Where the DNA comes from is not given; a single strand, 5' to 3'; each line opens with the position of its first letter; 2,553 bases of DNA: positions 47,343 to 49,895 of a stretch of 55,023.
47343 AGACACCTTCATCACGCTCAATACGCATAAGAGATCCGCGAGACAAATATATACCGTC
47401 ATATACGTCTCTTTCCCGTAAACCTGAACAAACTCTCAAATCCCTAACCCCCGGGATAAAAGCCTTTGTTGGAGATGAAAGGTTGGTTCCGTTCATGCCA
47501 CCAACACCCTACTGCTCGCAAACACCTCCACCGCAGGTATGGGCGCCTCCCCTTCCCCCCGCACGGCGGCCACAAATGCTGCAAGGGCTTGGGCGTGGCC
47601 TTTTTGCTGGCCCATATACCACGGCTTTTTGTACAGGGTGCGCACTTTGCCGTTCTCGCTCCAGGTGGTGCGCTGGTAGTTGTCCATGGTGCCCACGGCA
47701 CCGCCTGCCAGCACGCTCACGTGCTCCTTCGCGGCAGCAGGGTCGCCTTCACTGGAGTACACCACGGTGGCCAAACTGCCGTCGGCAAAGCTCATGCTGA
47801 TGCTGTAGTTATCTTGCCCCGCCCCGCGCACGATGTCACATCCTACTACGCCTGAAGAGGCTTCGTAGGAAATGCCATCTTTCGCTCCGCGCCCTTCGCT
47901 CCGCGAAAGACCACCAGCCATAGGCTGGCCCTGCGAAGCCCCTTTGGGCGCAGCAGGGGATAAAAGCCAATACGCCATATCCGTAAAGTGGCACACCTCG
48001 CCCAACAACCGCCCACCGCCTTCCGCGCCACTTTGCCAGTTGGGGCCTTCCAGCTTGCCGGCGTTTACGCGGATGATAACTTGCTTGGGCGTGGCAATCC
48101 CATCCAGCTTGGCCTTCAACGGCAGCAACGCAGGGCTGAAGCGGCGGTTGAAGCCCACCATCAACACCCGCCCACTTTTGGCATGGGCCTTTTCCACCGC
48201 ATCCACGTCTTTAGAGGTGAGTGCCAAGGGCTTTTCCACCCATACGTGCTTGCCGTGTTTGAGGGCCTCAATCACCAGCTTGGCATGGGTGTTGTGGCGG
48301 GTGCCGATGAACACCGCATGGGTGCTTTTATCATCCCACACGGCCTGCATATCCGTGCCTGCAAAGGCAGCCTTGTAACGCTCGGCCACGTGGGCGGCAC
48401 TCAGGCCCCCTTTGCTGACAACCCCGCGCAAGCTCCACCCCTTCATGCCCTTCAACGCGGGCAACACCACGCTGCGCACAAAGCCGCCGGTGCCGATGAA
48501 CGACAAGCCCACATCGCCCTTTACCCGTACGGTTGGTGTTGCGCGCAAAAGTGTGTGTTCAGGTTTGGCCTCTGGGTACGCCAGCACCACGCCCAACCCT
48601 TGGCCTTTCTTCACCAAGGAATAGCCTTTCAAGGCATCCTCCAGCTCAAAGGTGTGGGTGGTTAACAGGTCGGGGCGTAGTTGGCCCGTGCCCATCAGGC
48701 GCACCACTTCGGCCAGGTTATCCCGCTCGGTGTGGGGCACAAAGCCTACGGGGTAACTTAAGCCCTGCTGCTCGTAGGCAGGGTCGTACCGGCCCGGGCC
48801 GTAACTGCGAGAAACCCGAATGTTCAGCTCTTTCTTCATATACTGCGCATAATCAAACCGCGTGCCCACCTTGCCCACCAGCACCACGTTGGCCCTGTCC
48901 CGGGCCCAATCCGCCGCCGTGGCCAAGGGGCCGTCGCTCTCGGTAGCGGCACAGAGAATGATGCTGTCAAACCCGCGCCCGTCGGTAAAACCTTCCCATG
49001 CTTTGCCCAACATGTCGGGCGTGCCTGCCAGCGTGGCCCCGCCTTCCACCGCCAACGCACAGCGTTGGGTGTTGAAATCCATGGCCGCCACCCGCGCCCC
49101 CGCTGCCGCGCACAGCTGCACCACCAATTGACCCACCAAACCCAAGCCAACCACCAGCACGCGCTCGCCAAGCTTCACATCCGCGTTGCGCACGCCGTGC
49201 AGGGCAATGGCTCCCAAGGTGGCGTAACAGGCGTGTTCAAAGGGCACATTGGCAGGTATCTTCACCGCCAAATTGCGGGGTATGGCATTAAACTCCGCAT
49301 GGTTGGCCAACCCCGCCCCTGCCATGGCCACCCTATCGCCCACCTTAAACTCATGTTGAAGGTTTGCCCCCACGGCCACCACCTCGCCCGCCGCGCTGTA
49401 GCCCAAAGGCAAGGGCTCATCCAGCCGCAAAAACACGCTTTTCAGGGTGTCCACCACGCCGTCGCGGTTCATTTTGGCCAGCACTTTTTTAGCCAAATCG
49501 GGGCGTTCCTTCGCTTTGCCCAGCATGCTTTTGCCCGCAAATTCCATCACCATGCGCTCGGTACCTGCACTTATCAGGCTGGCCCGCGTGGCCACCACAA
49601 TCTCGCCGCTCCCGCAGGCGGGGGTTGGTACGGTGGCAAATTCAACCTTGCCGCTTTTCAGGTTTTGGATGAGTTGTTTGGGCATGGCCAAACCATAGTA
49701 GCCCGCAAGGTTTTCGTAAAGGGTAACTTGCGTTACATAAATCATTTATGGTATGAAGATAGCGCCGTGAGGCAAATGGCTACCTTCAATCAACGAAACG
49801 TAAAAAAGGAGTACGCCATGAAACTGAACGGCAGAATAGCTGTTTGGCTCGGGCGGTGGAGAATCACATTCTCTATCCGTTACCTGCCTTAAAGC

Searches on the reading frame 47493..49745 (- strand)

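Call 61: search_protein_families(library=pfam, proteins=[window:47493-49745:-], max_evalue=0.001)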
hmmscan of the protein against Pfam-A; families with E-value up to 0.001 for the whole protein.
window:47493-49745:- (750 aa): 3 families
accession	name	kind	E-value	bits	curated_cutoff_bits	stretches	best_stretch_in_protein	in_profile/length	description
PF01408.29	GFO_IDH_MocA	-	1.3e-20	74.7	24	1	416-532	5-120/120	Oxidoreductase family, NAD-binding Rossmann fold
PF00107.32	ADH_zinc_N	-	5e-13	49.6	31.8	1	204-322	2-122/129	Zinc-binding dehydrogenase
PF08240.17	ADH_N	-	9.1e-06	26.3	23.5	1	107-143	29-64/104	Alcohol dehydrogenase GroES-like domain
